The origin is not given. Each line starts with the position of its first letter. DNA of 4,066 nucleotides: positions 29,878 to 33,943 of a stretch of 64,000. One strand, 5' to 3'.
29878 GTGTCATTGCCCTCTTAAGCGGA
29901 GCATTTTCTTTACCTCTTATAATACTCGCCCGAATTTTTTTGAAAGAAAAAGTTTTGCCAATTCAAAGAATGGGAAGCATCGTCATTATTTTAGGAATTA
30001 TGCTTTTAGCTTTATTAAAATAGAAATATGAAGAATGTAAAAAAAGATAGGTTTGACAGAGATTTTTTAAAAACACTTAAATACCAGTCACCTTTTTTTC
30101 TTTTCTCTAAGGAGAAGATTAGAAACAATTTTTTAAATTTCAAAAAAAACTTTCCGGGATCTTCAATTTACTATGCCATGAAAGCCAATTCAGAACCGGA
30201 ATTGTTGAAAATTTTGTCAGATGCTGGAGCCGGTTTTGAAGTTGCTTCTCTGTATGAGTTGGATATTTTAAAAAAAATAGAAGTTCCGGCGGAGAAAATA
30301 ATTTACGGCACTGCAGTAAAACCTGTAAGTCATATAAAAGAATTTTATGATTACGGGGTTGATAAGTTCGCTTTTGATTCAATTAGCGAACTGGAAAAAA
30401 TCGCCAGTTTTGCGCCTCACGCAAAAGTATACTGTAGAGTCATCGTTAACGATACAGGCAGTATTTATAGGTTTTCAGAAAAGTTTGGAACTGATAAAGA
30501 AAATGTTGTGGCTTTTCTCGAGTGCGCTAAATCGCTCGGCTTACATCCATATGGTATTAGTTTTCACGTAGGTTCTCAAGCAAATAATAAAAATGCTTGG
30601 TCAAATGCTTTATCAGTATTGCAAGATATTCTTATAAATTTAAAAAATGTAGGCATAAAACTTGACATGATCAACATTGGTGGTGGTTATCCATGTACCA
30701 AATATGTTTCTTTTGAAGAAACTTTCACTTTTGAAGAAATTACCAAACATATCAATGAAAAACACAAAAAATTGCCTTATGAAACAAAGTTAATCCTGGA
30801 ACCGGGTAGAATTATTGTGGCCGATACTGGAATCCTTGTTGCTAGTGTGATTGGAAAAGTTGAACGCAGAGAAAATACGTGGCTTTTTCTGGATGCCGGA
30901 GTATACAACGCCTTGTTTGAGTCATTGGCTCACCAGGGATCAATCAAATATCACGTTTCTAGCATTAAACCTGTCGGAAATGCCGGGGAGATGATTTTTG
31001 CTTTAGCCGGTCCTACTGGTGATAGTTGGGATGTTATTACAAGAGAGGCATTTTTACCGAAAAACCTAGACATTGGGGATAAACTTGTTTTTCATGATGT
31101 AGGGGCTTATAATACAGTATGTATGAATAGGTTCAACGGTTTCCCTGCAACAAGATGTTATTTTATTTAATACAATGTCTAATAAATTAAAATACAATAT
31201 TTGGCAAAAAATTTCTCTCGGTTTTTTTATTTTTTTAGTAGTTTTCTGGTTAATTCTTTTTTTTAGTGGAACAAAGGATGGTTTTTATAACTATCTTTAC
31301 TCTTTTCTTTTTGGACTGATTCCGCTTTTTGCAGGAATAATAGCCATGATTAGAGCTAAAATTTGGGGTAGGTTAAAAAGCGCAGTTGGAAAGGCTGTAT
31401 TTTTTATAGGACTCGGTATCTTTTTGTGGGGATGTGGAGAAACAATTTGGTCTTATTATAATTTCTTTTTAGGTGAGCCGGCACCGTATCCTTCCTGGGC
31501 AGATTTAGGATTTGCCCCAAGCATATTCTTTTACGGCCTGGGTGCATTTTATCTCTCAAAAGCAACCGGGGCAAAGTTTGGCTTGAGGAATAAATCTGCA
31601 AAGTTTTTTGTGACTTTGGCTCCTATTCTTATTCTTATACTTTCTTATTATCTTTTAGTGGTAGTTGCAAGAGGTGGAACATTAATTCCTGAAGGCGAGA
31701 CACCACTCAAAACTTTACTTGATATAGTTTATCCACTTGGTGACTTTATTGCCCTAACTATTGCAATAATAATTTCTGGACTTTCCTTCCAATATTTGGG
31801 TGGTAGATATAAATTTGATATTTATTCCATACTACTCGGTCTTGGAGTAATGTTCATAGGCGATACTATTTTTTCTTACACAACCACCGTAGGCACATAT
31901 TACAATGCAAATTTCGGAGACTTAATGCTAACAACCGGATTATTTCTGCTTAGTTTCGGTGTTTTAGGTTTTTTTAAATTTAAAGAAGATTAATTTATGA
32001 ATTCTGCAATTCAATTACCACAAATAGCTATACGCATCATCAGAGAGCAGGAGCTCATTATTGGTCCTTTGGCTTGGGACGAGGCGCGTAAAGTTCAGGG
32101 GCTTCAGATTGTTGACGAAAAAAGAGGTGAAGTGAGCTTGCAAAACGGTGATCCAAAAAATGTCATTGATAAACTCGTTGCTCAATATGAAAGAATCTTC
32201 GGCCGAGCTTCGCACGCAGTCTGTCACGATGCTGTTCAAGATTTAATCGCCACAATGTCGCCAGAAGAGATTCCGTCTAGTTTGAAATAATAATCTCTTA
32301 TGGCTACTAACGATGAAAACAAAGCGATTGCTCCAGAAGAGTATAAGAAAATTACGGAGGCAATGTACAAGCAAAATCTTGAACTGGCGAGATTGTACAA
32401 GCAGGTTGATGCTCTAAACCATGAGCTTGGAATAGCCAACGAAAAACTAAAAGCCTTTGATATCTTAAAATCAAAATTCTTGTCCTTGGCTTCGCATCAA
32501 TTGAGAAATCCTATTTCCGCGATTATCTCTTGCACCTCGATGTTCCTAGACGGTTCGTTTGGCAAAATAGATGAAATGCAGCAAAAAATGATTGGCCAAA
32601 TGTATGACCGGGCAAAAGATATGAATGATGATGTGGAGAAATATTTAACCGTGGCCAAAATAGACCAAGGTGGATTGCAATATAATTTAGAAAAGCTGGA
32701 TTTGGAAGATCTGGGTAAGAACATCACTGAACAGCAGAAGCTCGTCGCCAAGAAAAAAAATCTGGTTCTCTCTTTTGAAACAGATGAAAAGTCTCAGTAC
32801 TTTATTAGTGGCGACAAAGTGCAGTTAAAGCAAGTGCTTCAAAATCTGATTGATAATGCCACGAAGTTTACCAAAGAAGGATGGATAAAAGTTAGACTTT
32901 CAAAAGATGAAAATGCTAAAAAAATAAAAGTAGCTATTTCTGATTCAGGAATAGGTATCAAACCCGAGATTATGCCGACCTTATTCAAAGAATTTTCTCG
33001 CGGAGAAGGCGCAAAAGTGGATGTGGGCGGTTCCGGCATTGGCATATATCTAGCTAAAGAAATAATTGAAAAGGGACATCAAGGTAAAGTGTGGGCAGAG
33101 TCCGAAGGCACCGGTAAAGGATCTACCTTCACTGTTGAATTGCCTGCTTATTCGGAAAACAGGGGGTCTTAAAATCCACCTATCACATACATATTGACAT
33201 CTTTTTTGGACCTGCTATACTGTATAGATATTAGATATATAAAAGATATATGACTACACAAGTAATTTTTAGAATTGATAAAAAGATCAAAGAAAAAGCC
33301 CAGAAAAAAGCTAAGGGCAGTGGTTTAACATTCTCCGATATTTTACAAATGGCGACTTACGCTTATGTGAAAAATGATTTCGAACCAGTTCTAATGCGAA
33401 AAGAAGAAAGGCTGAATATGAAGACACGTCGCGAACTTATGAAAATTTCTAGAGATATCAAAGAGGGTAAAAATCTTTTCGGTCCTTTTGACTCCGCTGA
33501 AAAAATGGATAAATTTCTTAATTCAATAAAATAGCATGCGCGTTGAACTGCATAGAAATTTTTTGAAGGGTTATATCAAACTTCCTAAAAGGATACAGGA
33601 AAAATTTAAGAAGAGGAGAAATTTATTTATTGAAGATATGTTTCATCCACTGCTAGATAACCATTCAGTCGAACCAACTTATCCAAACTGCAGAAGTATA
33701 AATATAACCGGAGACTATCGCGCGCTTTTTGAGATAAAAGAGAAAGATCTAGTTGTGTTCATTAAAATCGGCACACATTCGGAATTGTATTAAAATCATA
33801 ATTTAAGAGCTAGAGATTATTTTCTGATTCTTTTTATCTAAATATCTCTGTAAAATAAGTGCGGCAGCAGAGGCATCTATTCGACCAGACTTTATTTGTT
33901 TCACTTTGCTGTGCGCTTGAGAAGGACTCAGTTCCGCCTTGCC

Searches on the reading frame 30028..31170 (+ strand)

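Call 8: search_protein_families(library=pfam, proteins=[window:30028-31170:+])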
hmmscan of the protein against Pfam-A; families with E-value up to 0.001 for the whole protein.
window:30028-31170:+ (380 aa): 2 families
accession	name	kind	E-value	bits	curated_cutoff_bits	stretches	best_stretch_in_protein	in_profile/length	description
PF02784.22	Orn_Arg_deC_N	-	2.8e-56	191.1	23.4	1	29-265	2-247/247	Pyridoxal-dependent decarboxylase, pyridoxal binding domain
PF00278.28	Orn_DAP_Arg_deC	-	1.8e-13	51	23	1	199-359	5-95/95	Pyridoxal-dependent decarboxylase, C-terminal sheet domain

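Call 88: search_protein_families(library=ncbifam, proteins=[window:30028-31170:+], max_evalue=0.01)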
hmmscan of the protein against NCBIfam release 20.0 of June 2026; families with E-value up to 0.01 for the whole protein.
window:30028-31170:+ (380 aa): 8 families
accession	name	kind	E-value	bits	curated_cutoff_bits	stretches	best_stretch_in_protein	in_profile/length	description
TIGR01048.1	lysA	equivalog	2.4e-57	194.3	297.9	1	18-373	22-388/417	diaminopimelate decarboxylase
NF006515.0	PRK08961.1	equivalog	2.1e-39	135.2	802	1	12-371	494-850/861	bifunctional aspartate kinase/diaminopimelate decarboxylase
TIGR03099.1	dCO2ase_PEP1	hypoth_equivalog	1.7e-37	129.4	478.45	1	17-363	21-380/398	pyridoxal-dependent decarboxylase, exosortase A system-associated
NF052544.1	OrLyDeCDokD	equivalog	1.5e-33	116.1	700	1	17-375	38-432/461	ornithine/lysine decarboxylase DokD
TIGR01047.1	nspC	equivalog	2.2e-19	69.2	409.05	1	20-373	2-352/380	carboxynorspermidine decarboxylase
NF041039.1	FslC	exception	1.9e-16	59.9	500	1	17-369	24-393/418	rhizoferrin biosystnesis N-citrylornithine decarboxylase FslC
NF003763.0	PRK05354.1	equivalog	7.9e-09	34.6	369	1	152-282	222-364/636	biosynthetic arginine decarboxylase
TIGR01273.1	speA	equivalog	9.6e-08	30.9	624.1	1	152-283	214-357/624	arginine decarboxylase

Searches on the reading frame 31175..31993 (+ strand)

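Call 8: search_protein_families(library=pfam, proteins=[window:31175-31993:+])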
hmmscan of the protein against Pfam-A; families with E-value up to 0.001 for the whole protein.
window:31175-31993:+ (272 aa): 1 family
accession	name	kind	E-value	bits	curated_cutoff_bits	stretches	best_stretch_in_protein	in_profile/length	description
PF25592.1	DUF7937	-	0.00014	21.3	31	1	16-184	147-319/402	Domain of unknown function (DUF7937)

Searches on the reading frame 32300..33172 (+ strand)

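Call 8: search_protein_families(library=pfam, proteins=[window:32300-33172:+])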
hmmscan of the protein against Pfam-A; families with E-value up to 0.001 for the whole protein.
window:32300-33172:+ (290 aa): 2 families
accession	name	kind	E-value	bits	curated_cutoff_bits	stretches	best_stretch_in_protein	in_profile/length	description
PF02518.31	HATPase_c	-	1e-27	97.2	26.4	1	171-283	1-109/111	Histidine kinase-, DNA gyrase B-, and HSP90-like ATPase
PF00512.31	HisKA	-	8.3e-12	45.4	26.9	1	57-124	2-66/66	His Kinase A (phospho-acceptor) domain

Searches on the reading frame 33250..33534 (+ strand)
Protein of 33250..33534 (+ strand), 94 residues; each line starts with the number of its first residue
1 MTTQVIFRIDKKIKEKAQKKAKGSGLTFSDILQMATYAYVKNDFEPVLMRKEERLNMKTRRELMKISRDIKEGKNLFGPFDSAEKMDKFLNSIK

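Call 88: search_protein_families(library=ncbifam, proteins=[window:33250-33534:+], max_evalue=0.01)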
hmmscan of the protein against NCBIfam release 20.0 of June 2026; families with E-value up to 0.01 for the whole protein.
window:33250-33534:+ (94 aa): 3 families
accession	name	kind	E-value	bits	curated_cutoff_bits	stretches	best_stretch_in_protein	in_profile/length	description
TIGR02384.1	RelB_DinJ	subfamily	5.5e-06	26.5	45.65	1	1-81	1-76/85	type II toxin-antitoxin system RelB/DinJ family antitoxin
NF008412.0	PRK11235.1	equivalog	0.00037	20.6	96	1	4-62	3-64/80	type II toxin-antitoxin system RelB/DinJ family antitoxin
NF050811.1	RelB_ParD_antitoxin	subfamily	0.0028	17.8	60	1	7-53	1-47/83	type II toxin-antitoxin system RelB/ParD family antitoxin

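Call 89: search_protein_families(library=pfam, proteins=[window:33250-33534:+], max_evalue=0.01)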
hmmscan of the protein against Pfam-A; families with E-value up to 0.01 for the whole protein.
window:33250-33534:+ (94 aa): 2 families
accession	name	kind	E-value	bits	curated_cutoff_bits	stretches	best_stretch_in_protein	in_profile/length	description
PF04221.18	RelB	-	0.00022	21.5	22.4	1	4-51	3-50/82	RelB antitoxin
PF21983.2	NikA-like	-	0.0026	18.3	27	1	2-72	4-67/72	Mobilization protein NikA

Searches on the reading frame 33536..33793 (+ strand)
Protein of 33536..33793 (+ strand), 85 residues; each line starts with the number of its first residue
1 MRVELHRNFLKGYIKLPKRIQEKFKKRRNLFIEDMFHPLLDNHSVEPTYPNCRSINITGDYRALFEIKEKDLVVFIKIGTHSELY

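Call 88: search_protein_families(library=ncbifam, proteins=[window:33536-33793:+], max_evalue=0.01)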
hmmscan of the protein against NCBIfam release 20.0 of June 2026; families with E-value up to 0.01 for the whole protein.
window:33536-33793:+ (85 aa): 2 families
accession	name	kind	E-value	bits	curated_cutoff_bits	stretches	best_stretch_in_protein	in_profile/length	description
TIGR02385.1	RelE_StbE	subfamily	2.6e-07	31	27.9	1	3-85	2-88/88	type II toxin-antitoxin system mRNA interferase toxin, RelE/StbE family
TIGR00053.1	TIGR00053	subfamily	0.0015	19.1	87.25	1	2-85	3-91/92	YafQ family addiction module toxin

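Call 89: search_protein_families(library=pfam, proteins=[window:33536-33793:+], max_evalue=0.01)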
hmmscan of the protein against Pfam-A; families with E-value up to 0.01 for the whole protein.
window:33536-33793:+ (85 aa): 2 families
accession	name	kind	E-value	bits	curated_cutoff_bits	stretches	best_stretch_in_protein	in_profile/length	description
PF05016.21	ParE_toxin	-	7.2e-07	30.1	23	1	3-85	1-89/89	ParE toxin of type II toxin-antitoxin system, parDE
PF15738.11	YafQ_toxin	-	0.00028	21.5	30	1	10-84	10-86/88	Bacterial toxin of type II toxin-antitoxin system, YafQ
